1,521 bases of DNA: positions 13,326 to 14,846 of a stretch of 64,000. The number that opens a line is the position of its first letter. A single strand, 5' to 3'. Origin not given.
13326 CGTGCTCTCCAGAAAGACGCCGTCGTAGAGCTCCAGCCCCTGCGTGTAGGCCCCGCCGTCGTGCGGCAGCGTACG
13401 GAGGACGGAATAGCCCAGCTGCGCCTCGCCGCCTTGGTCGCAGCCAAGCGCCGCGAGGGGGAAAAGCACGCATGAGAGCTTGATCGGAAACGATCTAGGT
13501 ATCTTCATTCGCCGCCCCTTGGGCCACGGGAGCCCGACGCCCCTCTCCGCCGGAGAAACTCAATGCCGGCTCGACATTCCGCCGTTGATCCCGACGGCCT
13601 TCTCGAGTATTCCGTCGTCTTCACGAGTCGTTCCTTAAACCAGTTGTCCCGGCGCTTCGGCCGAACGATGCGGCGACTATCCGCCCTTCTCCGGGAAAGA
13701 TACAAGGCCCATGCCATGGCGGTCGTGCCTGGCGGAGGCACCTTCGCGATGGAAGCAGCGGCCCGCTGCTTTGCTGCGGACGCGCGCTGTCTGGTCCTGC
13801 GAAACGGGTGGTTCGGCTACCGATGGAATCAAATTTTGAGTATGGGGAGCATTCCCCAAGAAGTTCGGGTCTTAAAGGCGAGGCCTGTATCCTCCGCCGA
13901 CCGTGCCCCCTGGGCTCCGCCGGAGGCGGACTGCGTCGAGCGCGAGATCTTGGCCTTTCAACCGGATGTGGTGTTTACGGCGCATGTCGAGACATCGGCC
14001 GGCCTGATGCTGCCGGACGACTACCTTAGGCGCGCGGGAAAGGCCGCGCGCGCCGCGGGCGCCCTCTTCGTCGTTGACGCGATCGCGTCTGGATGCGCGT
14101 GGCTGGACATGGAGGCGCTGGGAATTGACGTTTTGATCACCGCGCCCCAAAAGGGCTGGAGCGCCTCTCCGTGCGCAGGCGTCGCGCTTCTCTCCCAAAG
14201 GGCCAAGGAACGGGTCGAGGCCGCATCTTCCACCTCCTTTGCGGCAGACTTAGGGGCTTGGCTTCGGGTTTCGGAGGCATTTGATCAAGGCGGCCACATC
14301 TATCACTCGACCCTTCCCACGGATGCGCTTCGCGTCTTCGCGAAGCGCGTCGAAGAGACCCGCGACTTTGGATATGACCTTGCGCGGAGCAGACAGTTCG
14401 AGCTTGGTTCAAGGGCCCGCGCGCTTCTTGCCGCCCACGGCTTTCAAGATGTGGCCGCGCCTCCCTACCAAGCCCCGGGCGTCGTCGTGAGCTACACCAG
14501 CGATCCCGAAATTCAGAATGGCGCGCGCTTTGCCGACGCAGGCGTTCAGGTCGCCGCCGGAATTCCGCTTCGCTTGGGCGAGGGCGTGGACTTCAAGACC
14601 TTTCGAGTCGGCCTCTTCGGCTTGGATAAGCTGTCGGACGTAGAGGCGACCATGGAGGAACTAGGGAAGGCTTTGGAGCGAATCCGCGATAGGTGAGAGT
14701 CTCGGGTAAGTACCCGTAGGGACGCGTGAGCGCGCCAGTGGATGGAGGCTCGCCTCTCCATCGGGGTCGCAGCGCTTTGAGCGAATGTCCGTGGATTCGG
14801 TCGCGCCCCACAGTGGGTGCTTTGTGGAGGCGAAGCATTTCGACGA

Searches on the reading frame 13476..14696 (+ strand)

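Call 27: search_protein_families(library=ncbifam, proteins=[window:13476-14696:+], max_evalue=0.00001)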
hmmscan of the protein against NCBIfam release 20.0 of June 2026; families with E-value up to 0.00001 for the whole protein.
window:13476-14696:+ (406 aa): 6 families
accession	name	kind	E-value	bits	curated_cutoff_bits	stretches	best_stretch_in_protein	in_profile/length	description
TIGR03301.1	PhnW-AepZ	equivalog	7.6e-20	71.6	360.8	1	66-397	38-352/355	2-aminoethylphosphonate aminotransferase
TIGR02326.1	transamin_PhnW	equivalog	1.7e-19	70.2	400.8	1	67-400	43-360/363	2-aminoethylphosphonate--pyruvate transaminase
NF010006.0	PRK13479.1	equivalog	6.7e-19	68.2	296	1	68-402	46-363/369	2-aminoethylphosphonate--pyruvate transaminase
NF045640.1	AspGlyoxATaseBhcA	equivalog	9.7e-15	54.4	650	1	55-389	29-351/395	L-aspartate--glyoxylate aminotransferase BhcA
NF046070.1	PyrdoxPyrvTramin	equivalog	3.9e-09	35.8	600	1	156-257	122-223/369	pyridoxamine--pyruvate transaminase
TIGR01366.1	serC_3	equivalog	3.8e-06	26.3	401.65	1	163-253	129-212/361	phosphoserine transaminase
